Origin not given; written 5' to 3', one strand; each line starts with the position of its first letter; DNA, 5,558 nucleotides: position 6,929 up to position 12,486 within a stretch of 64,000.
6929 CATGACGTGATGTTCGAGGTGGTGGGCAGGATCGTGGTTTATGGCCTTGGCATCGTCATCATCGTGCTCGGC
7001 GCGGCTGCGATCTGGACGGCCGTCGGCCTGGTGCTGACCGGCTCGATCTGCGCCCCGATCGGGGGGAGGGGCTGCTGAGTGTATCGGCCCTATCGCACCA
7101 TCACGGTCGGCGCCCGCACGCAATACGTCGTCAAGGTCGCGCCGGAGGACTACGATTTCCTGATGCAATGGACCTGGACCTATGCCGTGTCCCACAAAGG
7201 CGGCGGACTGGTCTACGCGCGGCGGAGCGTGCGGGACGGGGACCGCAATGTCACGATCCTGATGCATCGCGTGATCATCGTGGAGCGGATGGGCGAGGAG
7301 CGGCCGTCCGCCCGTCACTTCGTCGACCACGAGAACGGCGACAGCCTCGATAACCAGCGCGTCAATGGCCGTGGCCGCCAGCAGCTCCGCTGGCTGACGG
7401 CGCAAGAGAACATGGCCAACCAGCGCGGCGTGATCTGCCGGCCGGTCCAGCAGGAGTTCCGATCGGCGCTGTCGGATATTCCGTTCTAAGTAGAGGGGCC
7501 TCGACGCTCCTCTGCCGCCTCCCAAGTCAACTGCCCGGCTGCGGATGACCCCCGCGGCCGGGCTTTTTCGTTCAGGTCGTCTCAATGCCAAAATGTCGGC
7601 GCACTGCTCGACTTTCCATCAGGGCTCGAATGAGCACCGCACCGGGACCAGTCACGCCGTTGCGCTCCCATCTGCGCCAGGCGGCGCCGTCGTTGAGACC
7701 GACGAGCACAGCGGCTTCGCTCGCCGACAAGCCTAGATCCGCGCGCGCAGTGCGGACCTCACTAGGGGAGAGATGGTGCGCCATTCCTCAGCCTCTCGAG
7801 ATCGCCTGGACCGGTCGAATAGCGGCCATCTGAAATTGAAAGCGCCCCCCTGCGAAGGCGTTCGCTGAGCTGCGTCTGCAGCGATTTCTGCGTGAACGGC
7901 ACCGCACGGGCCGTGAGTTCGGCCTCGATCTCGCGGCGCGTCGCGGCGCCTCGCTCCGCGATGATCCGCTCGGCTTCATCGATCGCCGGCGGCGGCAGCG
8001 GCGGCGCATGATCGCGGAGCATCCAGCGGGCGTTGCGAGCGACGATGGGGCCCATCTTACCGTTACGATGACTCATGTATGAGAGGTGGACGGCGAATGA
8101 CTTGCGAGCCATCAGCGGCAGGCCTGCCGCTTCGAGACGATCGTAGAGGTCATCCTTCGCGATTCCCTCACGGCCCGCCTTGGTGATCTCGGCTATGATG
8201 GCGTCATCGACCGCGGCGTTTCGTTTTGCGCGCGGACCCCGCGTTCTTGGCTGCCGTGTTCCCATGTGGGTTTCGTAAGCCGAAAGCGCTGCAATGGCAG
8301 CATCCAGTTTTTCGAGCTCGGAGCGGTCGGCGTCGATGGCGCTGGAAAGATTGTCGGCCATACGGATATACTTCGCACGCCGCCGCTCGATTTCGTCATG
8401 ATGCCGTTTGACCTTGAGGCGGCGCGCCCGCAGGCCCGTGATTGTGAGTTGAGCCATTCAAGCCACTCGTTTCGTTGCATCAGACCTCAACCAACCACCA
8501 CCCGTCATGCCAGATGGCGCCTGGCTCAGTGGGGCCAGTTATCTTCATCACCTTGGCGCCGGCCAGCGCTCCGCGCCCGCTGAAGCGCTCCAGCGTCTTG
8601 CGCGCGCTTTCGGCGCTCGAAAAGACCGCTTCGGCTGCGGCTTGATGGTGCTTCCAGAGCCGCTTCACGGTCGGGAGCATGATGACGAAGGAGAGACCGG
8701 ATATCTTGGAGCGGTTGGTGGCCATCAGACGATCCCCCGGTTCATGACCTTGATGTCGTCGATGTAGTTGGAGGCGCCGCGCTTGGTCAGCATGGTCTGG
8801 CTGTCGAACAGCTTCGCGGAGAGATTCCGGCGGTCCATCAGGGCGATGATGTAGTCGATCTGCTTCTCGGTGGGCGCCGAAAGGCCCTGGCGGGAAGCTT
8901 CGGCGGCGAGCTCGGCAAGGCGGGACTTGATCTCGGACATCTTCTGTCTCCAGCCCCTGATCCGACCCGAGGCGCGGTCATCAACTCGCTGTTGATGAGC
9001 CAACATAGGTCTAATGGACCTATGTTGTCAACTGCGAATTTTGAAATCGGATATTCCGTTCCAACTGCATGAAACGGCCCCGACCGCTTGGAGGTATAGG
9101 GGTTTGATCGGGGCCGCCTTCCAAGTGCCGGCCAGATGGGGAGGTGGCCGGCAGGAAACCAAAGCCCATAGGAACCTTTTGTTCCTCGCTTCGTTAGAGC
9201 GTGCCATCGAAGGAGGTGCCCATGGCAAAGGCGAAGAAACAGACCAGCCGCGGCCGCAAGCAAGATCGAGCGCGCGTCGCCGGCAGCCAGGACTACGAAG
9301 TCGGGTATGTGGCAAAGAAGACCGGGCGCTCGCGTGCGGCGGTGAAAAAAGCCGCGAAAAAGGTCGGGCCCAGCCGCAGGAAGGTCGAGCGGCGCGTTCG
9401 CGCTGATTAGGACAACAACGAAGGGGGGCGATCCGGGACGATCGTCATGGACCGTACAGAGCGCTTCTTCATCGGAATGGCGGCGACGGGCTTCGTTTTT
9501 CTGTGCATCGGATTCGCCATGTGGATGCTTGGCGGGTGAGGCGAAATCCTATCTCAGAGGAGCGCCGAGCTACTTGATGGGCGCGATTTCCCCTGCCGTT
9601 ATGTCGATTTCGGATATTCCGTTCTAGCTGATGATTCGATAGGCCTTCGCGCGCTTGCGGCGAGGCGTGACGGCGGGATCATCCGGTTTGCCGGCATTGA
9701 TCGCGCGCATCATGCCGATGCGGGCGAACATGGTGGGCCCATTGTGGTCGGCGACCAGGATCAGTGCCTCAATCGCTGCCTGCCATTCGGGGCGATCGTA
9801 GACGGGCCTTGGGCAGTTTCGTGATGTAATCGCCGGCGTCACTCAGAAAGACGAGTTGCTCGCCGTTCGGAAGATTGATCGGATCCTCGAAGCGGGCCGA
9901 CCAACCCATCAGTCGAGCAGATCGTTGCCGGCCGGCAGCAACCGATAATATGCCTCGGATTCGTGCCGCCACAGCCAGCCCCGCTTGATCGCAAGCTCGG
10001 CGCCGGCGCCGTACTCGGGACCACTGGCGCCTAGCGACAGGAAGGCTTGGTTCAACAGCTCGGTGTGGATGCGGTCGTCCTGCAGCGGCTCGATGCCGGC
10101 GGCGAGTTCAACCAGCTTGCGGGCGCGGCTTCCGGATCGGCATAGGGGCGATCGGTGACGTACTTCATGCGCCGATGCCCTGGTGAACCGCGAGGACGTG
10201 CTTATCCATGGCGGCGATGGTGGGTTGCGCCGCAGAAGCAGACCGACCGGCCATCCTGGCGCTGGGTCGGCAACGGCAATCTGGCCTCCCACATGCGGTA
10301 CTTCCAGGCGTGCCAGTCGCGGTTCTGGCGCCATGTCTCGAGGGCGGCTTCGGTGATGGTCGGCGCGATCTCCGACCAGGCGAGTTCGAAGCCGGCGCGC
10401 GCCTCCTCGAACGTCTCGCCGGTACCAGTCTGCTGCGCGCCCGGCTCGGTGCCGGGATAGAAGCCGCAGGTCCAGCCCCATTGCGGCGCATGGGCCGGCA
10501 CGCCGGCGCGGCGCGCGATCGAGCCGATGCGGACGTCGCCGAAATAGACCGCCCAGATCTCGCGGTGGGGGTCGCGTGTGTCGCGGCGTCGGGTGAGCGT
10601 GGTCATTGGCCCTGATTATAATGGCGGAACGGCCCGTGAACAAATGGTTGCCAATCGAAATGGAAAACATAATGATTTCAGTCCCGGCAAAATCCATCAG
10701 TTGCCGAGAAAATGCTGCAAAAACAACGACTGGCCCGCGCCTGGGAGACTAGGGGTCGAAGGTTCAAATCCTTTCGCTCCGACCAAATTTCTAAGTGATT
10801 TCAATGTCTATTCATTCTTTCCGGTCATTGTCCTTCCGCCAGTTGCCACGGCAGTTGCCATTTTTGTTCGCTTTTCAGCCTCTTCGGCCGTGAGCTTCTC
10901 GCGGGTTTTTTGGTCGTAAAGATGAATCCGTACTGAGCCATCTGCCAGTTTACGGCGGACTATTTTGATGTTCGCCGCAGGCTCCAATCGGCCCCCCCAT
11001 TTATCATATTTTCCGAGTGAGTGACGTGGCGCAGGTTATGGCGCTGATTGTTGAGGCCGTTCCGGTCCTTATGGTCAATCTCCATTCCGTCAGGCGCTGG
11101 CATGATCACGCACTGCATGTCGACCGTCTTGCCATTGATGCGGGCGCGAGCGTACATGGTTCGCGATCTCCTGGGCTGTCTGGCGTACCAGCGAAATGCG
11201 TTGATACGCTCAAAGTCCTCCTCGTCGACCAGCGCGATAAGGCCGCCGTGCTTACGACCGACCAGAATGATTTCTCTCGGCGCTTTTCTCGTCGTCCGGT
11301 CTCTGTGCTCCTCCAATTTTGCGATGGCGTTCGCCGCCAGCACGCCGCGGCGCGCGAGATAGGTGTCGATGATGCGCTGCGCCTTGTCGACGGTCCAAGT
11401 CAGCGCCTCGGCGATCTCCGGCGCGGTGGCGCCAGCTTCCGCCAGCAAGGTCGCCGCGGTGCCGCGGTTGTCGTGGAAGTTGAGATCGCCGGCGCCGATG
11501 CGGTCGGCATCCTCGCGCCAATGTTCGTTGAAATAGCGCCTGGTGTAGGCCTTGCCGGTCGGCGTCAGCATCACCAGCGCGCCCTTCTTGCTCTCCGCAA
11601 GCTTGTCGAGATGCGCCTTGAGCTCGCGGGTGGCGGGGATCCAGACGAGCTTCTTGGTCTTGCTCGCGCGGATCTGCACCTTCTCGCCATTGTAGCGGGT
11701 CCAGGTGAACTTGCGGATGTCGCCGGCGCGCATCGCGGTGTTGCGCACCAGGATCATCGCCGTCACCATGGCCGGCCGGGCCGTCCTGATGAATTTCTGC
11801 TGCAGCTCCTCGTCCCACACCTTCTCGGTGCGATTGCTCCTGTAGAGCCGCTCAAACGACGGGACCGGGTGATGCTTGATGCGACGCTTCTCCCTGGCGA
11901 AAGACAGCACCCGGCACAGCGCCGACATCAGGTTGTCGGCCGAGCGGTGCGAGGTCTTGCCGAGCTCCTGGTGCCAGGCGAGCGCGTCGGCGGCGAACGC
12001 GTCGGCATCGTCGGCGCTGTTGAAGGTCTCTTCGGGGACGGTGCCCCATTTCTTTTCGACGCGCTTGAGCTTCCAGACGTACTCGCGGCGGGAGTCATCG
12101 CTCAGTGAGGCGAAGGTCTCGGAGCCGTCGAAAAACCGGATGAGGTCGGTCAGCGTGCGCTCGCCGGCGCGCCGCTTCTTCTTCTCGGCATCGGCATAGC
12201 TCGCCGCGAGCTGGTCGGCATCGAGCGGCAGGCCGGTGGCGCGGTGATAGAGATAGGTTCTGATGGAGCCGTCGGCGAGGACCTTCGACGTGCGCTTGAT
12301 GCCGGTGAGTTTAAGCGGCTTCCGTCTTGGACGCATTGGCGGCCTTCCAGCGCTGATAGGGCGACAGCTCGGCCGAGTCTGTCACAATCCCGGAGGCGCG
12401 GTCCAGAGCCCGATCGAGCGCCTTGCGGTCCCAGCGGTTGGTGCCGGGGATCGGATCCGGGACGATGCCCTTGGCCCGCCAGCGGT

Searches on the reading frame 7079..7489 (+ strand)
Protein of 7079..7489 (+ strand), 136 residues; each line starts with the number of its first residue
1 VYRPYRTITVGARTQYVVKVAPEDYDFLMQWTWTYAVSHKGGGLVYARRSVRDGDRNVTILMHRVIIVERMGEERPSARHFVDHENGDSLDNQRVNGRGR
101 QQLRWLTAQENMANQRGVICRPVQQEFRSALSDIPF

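Call 34: search_protein_families(library=phrogs, proteins=[window:7079-7489:+], max_evalue=0.001)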
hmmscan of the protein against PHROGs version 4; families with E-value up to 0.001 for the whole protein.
window:7079-7489:+ (136 aa): 2 families
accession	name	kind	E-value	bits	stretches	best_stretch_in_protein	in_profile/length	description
phrog_99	-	DNA, RNA and nucleotide metabolism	1e-05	26.4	1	50-116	151-206/383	HNH endonuclease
phrog_959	-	DNA, RNA and nucleotide metabolism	1.4e-05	25.9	1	46-116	44-107/138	HNH endonuclease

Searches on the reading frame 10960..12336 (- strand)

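Call 14: search_protein_families(library=phrogs, proteins=[window:10960-12336:-], max_evalue=0.001)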
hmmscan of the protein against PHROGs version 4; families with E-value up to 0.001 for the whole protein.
window:10960-12336:- (458 aa): 9 families
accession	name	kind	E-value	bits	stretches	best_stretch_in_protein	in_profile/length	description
phrog_1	-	integration and excision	2.4e-24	87.6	1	21-387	118-480/611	integrase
phrog_216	-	integration and excision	8.3e-14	52.4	1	133-313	15-211/301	integrase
phrog_99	-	DNA, RNA and nucleotide metabolism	4.2e-11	44.1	1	414-448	172-206/383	HNH endonuclease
phrog_4578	-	DNA, RNA and nucleotide metabolism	4.5e-10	40.5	1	412-446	24-58/130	HNH endonuclease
phrog_7244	-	integration and excision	1.4e-05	25.5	1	130-241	136-249/263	integrase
phrog_59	-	DNA, RNA and nucleotide metabolism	1.8e-05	25.3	1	413-445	201-233/423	HNH endonuclease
phrog_826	-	DNA, RNA and nucleotide metabolism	3.7e-05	24.4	1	413-449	123-160/281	HNH endonuclease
phrog_1492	-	DNA, RNA and nucleotide metabolism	0.00035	20.8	0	413-444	125-156/414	HNH endonuclease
phrog_959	-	DNA, RNA and nucleotide metabolism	0.00058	20.6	0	413-446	71-105/138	HNH endonuclease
